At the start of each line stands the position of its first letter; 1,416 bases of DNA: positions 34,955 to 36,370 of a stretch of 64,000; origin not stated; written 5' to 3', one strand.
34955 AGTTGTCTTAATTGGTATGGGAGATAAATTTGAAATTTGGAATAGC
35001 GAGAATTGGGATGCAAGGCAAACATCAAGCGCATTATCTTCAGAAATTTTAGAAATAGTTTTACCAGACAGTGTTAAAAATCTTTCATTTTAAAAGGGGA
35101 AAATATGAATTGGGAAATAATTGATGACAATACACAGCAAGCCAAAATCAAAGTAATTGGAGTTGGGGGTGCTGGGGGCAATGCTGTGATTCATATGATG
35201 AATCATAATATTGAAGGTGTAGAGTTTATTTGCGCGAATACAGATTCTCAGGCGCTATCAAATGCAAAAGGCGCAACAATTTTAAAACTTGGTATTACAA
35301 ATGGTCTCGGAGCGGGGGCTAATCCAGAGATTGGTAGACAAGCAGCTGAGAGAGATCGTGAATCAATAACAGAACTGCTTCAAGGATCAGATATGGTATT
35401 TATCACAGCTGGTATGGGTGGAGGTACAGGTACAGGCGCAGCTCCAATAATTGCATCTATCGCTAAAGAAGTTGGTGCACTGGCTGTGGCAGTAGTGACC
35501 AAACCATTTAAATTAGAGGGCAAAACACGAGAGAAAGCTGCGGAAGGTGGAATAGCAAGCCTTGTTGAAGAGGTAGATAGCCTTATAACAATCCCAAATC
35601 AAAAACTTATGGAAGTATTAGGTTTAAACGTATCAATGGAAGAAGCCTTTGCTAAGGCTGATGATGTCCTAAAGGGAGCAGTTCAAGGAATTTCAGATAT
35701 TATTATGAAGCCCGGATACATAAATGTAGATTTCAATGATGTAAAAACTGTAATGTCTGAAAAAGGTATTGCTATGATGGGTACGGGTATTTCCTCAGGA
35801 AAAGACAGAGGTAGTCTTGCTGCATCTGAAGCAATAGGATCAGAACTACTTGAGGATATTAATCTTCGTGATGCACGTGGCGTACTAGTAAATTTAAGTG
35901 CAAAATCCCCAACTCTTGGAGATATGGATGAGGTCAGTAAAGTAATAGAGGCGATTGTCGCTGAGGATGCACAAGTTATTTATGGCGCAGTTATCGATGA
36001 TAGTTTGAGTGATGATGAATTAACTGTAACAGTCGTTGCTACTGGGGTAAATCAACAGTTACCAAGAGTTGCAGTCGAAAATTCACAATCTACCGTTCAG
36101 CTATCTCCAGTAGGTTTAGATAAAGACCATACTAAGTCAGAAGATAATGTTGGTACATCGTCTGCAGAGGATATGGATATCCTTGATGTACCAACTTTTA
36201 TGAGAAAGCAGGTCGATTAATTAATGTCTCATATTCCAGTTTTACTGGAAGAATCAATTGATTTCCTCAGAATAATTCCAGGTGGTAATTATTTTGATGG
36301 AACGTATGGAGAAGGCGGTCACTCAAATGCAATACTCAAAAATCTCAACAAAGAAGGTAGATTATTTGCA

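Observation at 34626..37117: ftsZ lies between mraZ and rsmH instead of after ftsA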

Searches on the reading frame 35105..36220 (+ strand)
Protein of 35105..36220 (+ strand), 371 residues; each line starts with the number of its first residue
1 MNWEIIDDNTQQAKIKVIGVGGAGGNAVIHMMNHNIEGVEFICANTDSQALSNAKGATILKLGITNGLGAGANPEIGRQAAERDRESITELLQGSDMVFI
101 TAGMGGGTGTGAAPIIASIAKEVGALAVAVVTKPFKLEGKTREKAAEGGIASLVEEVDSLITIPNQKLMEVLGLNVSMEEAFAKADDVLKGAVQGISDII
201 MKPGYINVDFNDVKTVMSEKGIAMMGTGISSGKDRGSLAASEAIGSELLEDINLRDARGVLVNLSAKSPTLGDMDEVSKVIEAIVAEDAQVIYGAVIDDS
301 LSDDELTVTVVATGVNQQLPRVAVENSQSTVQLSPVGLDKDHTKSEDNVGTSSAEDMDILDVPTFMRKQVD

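Call 3: search_protein_families(library=ncbifam, proteins=[window:35105-36220:+])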
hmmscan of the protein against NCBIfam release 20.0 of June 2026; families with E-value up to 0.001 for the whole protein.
window:35105-36220:+ (371 aa): 1 family
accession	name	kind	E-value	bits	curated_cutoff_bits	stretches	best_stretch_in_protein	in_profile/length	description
TIGR00065.1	ftsZ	equivalog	4.2e-114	381.5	295.2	1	8-325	13-334/353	cell division protein FtsZ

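Call 8: find_encoding_contigs(protein=window:35105-36220:+, flank=10000, max_places=6)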
Protein window:35105-36220:+ (371 aa): 24 contigs read that carry it; 6 places shown.
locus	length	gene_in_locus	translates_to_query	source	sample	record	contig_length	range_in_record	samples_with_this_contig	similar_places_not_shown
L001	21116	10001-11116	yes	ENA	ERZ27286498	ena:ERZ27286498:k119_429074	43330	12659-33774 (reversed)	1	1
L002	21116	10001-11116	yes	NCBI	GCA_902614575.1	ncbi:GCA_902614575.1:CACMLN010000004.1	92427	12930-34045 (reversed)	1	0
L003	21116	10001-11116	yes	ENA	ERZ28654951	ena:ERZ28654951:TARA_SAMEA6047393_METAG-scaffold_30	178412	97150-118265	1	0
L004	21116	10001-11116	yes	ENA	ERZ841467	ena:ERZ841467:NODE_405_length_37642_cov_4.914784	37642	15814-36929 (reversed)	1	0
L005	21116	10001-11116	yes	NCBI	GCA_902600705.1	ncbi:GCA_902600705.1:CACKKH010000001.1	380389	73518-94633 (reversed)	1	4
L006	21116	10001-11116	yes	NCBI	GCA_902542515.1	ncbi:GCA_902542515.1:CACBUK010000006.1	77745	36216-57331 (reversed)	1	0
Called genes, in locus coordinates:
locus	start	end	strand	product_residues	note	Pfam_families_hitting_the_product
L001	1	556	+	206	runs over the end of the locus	PF05494:MlaC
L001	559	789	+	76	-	PF01722:BolA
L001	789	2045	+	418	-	PF00275:EPSP_synthase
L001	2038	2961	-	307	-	PF00089:Trypsin, PF13365:Trypsin_2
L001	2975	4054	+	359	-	PF03969:AFG1_ATPase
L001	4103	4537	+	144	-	PF00572:Ribosomal_L13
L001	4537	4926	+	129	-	PF00380:Ribosomal_S9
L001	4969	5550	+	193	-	PF10399:UCR_Fe-S_N, PF00355:Rieske (weak)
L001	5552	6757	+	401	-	PF00033:Cytochrome_B, PF13631:Cytochrom_B_N_2, PF00032:Cytochrom_B_C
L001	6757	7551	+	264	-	PF02167:Cytochrom_C1 (weak)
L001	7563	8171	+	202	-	PF02798:GST_N, PF13417:GST_N_3, PF13409:GST_N_2, PF00043:GST_C (weak)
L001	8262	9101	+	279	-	PF00590:TP_methylase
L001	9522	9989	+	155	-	PF02381:MraZ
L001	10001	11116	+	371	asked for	PF00091:Tubulin, PF12327:FtsZ_C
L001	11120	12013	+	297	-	PF01795:Methyltransf_5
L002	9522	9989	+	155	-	PF02381:MraZ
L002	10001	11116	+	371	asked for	PF00091:Tubulin, PF12327:FtsZ_C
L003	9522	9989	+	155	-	PF02381:MraZ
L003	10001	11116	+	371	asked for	PF00091:Tubulin, PF12327:FtsZ_C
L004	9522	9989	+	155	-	PF02381:MraZ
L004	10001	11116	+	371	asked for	PF00091:Tubulin, PF12327:FtsZ_C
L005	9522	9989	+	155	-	PF02381:MraZ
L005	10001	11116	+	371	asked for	PF00091:Tubulin, PF12327:FtsZ_C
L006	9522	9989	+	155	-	PF02381:MraZ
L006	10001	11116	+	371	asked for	PF00091:Tubulin, PF12327:FtsZ_C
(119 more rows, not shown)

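Call 9: find_related_loci(query=window:35105-36220:+, collection=genome_contigs, flank=10000)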
Query window:35105-36220:+ (371 aa) in genome_contigs; peptide patterns used: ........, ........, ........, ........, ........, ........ (x = any residue, [..] = any of these).
600 stretches matched a pattern (row limit reached: there are more); 598 encode a relative of the query (tblastn E <= 1e-3); the best 80 are kept; 80 distinct loci.
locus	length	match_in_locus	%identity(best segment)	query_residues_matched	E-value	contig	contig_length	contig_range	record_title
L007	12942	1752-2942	54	3-371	8e-107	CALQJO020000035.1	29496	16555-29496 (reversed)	MAG: Rhodoferax sp. OV413 isolate HRSG-E12-bin-78 genome assembly, contig: HRSG-E13-C557, whole genome shotgun sequence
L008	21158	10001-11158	55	3-371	6e-105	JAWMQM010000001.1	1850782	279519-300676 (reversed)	Cellvibrionaceae bacterium SEMH9 NODE_1_length_1850782_cov_58.223232, whole genome shotgun sequence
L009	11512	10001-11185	54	3-371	3e-104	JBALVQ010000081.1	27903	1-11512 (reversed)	MAG: Amphritea sp. isolate 5NakV-12 NODE_573_length_27903_cov_12.253770, whole genome shotgun sequence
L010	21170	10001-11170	53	3-371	7e-104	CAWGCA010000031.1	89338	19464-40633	MAG: uncultured Gammaproteobacteria bacterium isolate MFD03804.bin.2.7 genome assembly, contig: contig_67998, whole geno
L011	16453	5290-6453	54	3-371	6e-104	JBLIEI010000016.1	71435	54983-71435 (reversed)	MAG: Halieaceae bacterium isolate 3300053697_71 Ga0535652_0000393, whole genome shotgun sequence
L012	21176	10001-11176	54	3-371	8e-104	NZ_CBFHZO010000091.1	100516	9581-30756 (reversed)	MAG: Congregibacter sp. isolate Co_bin_639_orig Co_bin_639_orig_Co_c_000001977223, whole genome shotgun sequence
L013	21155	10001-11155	53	3-371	2e-103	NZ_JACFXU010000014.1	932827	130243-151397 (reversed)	Sediminihaliea albiluteola strain F7430 contig_14, whole genome shotgun sequence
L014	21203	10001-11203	51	3-371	7e-103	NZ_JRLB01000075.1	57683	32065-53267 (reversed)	Nitrincola sp. A-D6 Contig75, whole genome shotgun sequence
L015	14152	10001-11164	55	3-371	6e-103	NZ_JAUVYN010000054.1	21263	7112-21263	MAG: Pseudomonas sp. isolate CSMAG_1243 CSMAG_1243_k141_872798_length_21263_cov_17.8922, whole genome shotgun sequence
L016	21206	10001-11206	52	3-371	3e-102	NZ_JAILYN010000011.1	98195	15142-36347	Marinobacterium arenosum strain CAU 1594 contig11, whole genome shotgun sequence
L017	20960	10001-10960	61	3-320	4e-102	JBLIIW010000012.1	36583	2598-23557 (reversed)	MAG: Halieaceae bacterium isolate 3300054696_122 Ga0535666_0001145, whole genome shotgun sequence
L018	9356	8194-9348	53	3-371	4e-102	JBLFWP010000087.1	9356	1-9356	MAG: Halioglobus sp. isolate 3300053785_137 Ga0535658_0022141, whole genome shotgun sequence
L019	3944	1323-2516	52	3-371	1e-102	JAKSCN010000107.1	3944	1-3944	MAG: Chromatiales bacterium isolate MAG.291 k141_4345518, whole genome shotgun sequence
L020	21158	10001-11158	53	3-371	2e-101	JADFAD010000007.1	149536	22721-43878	MAG: Oceanospirillaceae bacterium isolate C15_61_62_5 c_000000000028, whole genome shotgun sequence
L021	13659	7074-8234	54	3-371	3e-101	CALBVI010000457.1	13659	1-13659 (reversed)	MAG: uncultured Spongiibacteraceae bacterium isolate B2_Bin_Bin_140_1 genome assembly, contig: c_000000189979, whole gen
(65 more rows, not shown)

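Call 11: find_homologous_proteins(query=window:35105-36220:+, max_evalue=1e-40)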
Query window:35105-36220:+ (371 aa): 8000 proteins with E <= 1e-40 among 8000 candidates; the best 120 are listed.
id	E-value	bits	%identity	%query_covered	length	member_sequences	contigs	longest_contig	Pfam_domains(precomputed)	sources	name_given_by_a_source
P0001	1.7e-224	763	99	100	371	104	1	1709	PF00091.32,PF12327.14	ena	-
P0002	1.0e-190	652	83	100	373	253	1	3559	PF00091.32,PF12327.14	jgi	jgi:cell division protein FtsZ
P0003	1.1e-183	628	83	97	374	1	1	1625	PF00091.32,PF12327.14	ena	-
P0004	1.2e-179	615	83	95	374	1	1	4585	PF00091.32,PF12327.14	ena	-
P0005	1.9e-176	605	78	100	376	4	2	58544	PF00091.32,PF12327.14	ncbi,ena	-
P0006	3.1e-174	597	78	99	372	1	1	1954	PF00091.32,PF12327.14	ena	-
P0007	1.6e-172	592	76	100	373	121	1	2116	PF00091.32,PF12327.14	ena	-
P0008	3.7e-171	587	75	100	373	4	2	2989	PF00091.32,PF12327.14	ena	-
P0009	4.4e-169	580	75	100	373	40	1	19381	PF00091.32,PF12327.14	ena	-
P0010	7.8e-169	580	76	100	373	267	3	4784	PF00091.32,PF12327.14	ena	-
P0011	5.6e-167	573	75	100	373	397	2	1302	PF00091.32,PF12327.14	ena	-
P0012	2.5e-165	568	74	100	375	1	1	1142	PF00091.32,PF12327.14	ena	-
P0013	3.2e-165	568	75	99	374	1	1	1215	PF00091.32,PF12327.14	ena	-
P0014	7.9e-165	566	72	100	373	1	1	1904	PF00091.32,PF12327.14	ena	-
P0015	1.3e-164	566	74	100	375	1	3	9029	PF00091.32,PF12327.14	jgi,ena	jgi:cell division protein FtsZ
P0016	2.9e-164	565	74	100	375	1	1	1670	PF00091.32,PF12327.14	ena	-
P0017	3.0e-164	565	76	99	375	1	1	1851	PF00091.32,PF12327.14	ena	-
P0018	3.3e-164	564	73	100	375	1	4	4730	PF00091.32,PF12327.14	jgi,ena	jgi:cell division protein FtsZ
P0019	6.9e-164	563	75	98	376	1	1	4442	PF00091.32,PF12327.14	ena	-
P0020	7.0e-164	563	73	100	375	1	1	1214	PF00091.32,PF12327.14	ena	-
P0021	7.0e-164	563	74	100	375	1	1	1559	PF00091.32,PF12327.14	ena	-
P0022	7.0e-164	563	74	100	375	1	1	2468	PF00091.32,PF12327.14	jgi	jgi:cell division protein FtsZ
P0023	7.2e-164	563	73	100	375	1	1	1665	PF00091.32,PF12327.14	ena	-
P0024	7.7e-164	563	73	100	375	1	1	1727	PF00091.32,PF12327.14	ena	-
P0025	8.1e-164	563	74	100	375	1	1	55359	PF00091.32,PF12327.14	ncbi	-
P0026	9.7e-164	563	73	100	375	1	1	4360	PF00091.32,PF12327.14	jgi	jgi:cell division protein FtsZ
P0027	9.8e-164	563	73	100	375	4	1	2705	PF00091.32,PF12327.14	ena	-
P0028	1.0e-163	563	74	100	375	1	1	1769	PF00091.32,PF12327.14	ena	-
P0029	1.3e-163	562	73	100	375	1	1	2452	PF00091.32,PF12327.14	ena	-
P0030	1.3e-163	562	72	100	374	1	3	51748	PF00091.32,PF12327.14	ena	-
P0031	1.3e-163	562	73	100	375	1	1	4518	PF00091.32,PF12327.14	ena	-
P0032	1.5e-163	562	73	100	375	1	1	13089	PF00091.32,PF12327.14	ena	-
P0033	1.8e-163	562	73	100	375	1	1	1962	PF00091.32,PF12327.14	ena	-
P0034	1.8e-163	562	77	96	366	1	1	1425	PF00091.32,PF12327.14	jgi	-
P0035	2.0e-163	562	73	100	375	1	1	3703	PF00091.32,PF12327.14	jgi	-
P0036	2.1e-163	562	73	100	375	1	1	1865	PF00091.32,PF12327.14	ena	-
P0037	2.3e-163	562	73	100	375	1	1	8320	PF00091.32,PF12327.14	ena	-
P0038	2.3e-163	562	73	100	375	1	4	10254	PF00091.32,PF12327.14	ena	-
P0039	2.4e-163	562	73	100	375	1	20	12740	PF00091.32,PF12327.14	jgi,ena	-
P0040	2.4e-163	562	73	100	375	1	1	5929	PF00091.32,PF12327.14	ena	-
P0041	2.5e-163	562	73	100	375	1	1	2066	PF00091.32,PF12327.14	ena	-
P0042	2.6e-163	561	73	100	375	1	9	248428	PF00091.32,PF12327.14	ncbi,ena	-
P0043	3.0e-163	561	73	100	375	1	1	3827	PF00091.32,PF12327.14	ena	-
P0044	3.0e-163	561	73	100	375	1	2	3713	PF00091.32,PF12327.14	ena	-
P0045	3.0e-163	561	73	100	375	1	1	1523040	PF00091.32,PF12327.14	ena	-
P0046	3.0e-163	561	73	100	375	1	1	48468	PF00091.32,PF12327.14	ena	-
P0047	3.2e-163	561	73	100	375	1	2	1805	PF00091.32,PF12327.14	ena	-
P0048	3.2e-163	561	73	100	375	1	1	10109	PF00091.32,PF12327.14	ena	-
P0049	3.3e-163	561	73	100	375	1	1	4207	PF00091.32,PF12327.14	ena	-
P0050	3.4e-163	561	73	100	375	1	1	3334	PF00091.32,PF12327.14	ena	-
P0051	3.5e-163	561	73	100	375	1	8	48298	PF00091.32,PF12327.14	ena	-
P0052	3.6e-163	561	73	100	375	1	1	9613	PF00091.32,PF12327.14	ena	-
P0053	3.9e-163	561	73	100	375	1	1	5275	PF00091.32,PF12327.14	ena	-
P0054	4.0e-163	561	73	100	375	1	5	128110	PF00091.32,PF12327.14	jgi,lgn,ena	-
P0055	4.0e-163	561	73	100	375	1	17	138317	PF00091.32,PF12327.14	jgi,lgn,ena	jgi:cell division protein FtsZ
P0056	4.1e-163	561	73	100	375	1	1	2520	PF00091.32,PF12327.14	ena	-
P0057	4.3e-163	561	73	100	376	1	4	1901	PF00091.32,PF12327.14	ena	-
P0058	4.3e-163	561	73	100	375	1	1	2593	PF00091.32,PF12327.14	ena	-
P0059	4.5e-163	561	73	100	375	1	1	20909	PF00091.32,PF12327.14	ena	-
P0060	4.6e-163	561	73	100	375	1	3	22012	PF00091.32,PF12327.14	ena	-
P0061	4.9e-163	561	73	100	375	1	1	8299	PF00091.32,PF12327.14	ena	-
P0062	5.0e-163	561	73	100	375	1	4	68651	PF00091.32,PF12327.14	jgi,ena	-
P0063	5.1e-163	560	73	100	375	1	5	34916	PF00091.32,PF12327.14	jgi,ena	jgi:cell division protein FtsZ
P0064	5.3e-163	560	73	100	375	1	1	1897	PF00091.32,PF12327.14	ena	-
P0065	5.3e-163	560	73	100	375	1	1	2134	PF00091.32,PF12327.14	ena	-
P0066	5.4e-163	560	73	100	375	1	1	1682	PF00091.32,PF12327.14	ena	-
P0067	5.5e-163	560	73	100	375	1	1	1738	PF00091.32,PF12327.14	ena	-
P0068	5.5e-163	560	73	100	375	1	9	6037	PF00091.32,PF12327.14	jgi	jgi:cell division protein FtsZ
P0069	5.6e-163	560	73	100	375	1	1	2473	PF00091.32,PF12327.14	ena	-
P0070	5.9e-163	560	73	100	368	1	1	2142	PF00091.32,PF12327.14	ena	-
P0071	5.9e-163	560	73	100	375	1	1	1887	PF00091.32,PF12327.14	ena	-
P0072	6.0e-163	560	73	100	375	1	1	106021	PF00091.32,PF12327.14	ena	-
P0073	6.0e-163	560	73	100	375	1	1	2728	PF00091.32,PF12327.14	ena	-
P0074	6.1e-163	560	73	100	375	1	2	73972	PF00091.32,PF12327.14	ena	-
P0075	6.2e-163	560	81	92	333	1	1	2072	PF00091.32,PF12327.14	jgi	jgi:cell division protein FtsZ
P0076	6.2e-163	560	73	100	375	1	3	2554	PF00091.32,PF12327.14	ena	-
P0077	6.3e-163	560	73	100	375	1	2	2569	PF00091.32,PF12327.14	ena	-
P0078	6.5e-163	560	73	100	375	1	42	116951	PF00091.32,PF12327.14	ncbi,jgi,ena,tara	tara:strand:+ start:1577 stop:2704 length:1128 start_codon:yes stop_codon:yes gene_type:complete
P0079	6.6e-163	560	73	100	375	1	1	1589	PF00091.32,PF12327.14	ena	-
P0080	6.7e-163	560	73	100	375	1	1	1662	PF00091.32,PF12327.14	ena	-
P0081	6.7e-163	560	73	100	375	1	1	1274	PF00091.32,PF12327.14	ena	-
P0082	6.7e-163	560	73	100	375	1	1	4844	PF00091.32,PF12327.14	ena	-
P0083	6.8e-163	560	73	100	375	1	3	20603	PF00091.32,PF12327.14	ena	-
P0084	6.9e-163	560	73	100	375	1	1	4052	PF00091.32,PF12327.14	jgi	-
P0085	7.0e-163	560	73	100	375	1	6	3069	PF00091.32,PF12327.14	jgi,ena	-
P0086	7.1e-163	560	73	100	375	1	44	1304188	PF00091.32,PF12327.14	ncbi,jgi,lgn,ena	ncbi:MAG: cell division protein FtsZ [Gammaproteobacteria bacterium]|jgi:cell division protein FtsZ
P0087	7.2e-163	560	73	100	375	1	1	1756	PF00091.32,PF12327.14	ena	-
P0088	7.3e-163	560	73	100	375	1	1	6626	PF00091.32,PF12327.14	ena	-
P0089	7.4e-163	560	73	100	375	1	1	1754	PF00091.32,PF12327.14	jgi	-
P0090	7.7e-163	560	73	100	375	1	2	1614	PF00091.32,PF12327.14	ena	-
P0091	7.8e-163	560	73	100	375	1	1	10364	PF00091.32,PF12327.14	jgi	-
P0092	7.8e-163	560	73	100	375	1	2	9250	PF00091.32,PF12327.14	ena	-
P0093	7.8e-163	560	73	100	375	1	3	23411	PF00091.32,PF12327.14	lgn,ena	-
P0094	7.9e-163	560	73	100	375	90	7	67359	PF00091.32,PF12327.14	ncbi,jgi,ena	-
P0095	8.0e-163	560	73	100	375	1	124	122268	PF00091.32,PF12327.14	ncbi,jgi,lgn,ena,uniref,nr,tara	ncbi:MAG: cell division protein FtsZ [Gammaproteobacteria bacterium]|uniref:Cell division protein Ft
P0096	8.0e-163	560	73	100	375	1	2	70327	PF00091.32,PF12327.14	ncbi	-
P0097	8.0e-163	560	73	100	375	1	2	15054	PF00091.32,PF12327.14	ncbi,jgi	jgi:cell division protein FtsZ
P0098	8.3e-163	560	73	100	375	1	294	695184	PF00091.32,PF12327.14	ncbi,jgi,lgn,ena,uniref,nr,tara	ncbi:cell division protein FtsZ [Pseudomonadota bacterium]|uniref:Cell division protein FtsZ n=1 Tax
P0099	8.3e-163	560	73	100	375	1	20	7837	PF00091.32,PF12327.14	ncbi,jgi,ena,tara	tara:strand:- start:178 stop:1305 length:1128 start_codon:yes stop_codon:yes gene_type:complete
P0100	8.4e-163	560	73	100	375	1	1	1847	PF00091.32,PF12327.14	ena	-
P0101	8.4e-163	560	73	100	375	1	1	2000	PF00091.32,PF12327.14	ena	-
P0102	8.4e-163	560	73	100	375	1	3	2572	PF00091.32,PF12327.14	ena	-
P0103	8.4e-163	560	73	100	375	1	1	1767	PF00091.32,PF12327.14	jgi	-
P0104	8.6e-163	560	73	100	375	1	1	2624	PF00091.32,PF12327.14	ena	-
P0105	8.6e-163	560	73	100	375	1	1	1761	PF00091.32,PF12327.14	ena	-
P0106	8.7e-163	560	73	100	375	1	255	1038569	PF00091.32,PF12327.14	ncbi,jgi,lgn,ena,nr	ncbi:MAG: cell division protein FtsZ [SAR86 cluster bacterium]|jgi:cell division protein FtsZ|nr:cel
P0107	9.0e-163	560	73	100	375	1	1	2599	PF00091.32,PF12327.14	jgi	jgi:cell division protein FtsZ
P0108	9.0e-163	560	73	100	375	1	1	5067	PF00091.32,PF12327.14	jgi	jgi:cell division protein FtsZ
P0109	9.7e-163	560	73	100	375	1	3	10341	PF00091.32,PF12327.14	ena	-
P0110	9.9e-163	560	73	100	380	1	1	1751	PF00091.32,PF12327.14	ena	-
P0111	9.9e-163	560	73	100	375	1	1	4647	PF00091.32,PF12327.14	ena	-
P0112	1.0e-162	560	73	100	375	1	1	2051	PF00091.32,PF12327.14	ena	-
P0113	1.0e-162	560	73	100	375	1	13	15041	PF00091.32,PF12327.14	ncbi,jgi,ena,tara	tara:strand:- start:1613 stop:2740 length:1128 start_codon:yes stop_codon:yes gene_type:complete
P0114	1.0e-162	559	73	100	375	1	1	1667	PF00091.32,PF12327.14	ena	-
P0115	1.0e-162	559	73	100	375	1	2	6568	PF00091.32,PF12327.14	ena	-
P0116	1.0e-162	559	73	100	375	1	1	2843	PF00091.32,PF12327.14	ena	-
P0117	1.1e-162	559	73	100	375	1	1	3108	PF00091.32,PF12327.14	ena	-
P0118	1.1e-162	559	73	100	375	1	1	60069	PF00091.32,PF12327.14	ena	-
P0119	1.1e-162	559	73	100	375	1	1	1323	PF00091.32,PF12327.14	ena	-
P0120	1.1e-162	559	73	100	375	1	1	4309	PF00091.32,PF12327.14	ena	-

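Call 13: find_encoding_contigs(protein=P0106, flank=10000, max_places=2)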
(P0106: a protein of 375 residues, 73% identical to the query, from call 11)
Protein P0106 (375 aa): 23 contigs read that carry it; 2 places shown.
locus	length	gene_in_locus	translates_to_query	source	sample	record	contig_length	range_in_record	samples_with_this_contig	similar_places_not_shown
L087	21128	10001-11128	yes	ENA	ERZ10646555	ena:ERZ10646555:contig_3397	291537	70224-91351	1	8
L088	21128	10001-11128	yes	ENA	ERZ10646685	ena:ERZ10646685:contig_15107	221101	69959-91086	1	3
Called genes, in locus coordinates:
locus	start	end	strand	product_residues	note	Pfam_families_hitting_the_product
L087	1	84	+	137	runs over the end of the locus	PF02629:CoA_binding (weak), PF13380:CoA_binding_2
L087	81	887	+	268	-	PF00378:ECH_1, PF16113:ECH_2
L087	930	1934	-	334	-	PF00089:Trypsin, PF13365:Trypsin_2, PF13180:PDZ_2 (faint)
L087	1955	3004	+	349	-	PF03969:AFG1_ATPase, PF00004:AAA (faint)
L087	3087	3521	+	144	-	PF00572:Ribosomal_L13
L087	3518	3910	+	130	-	PF00380:Ribosomal_S9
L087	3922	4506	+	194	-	PF10399:UCR_Fe-S_N, PF00355:Rieske (weak)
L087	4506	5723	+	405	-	PF00033:Cytochrome_B, PF13631:Cytochrom_B_N_2, PF00032:Cytochrom_B_C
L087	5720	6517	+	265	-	PF02167:Cytochrom_C1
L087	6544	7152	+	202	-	PF02798:GST_N (weak), PF13417:GST_N_3, PF13409:GST_N_2, PF00043:GST_C (weak)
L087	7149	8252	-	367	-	-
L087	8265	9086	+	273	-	PF00590:TP_methylase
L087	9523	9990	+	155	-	PF02381:MraZ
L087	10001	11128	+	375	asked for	PF00091:Tubulin, PF12327:FtsZ_C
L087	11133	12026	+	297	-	PF01795:Methyltransf_5, PF13649:Methyltransf_25 (faint)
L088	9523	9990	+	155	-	PF02381:MraZ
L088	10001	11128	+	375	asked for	PF00091:Tubulin, PF12327:FtsZ_C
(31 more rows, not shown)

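Call 14: find_encoding_contigs(protein=P0005, flank=10000, max_places=2)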
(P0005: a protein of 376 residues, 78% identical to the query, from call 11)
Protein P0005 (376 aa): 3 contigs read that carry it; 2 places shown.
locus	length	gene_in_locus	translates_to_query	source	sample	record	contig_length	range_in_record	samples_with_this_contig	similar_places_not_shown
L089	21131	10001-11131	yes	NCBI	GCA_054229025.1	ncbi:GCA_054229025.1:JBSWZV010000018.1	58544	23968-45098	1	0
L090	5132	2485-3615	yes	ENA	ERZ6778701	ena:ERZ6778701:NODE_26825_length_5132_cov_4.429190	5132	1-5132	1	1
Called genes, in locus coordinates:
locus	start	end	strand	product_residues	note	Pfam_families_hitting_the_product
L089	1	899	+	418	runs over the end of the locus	PF00275:EPSP_synthase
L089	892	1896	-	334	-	PF00089:Trypsin, PF13365:Trypsin_2, PF13180:PDZ_2 (faint)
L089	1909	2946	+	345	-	PF03969:AFG1_ATPase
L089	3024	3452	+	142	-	PF00572:Ribosomal_L13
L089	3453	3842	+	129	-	PF00380:Ribosomal_S9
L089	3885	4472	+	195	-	PF10399:UCR_Fe-S_N, PF00355:Rieske (weak)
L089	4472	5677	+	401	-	PF00033:Cytochrome_B, PF13631:Cytochrom_B_N_2, PF00032:Cytochrom_B_C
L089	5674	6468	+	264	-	PF02167:Cytochrom_C1 (faint)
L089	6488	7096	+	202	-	PF02798:GST_N, PF13417:GST_N_3, PF13409:GST_N_2, PF00043:GST_C (weak)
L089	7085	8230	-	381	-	-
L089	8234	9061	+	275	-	PF00590:TP_methylase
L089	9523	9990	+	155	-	PF02381:MraZ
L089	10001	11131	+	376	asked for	PF00091:Tubulin, PF12327:FtsZ_C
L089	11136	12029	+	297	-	PF01795:Methyltransf_5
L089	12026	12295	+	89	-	-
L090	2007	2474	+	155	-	PF02381:MraZ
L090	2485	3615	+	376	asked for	PF00091:Tubulin, PF12327:FtsZ_C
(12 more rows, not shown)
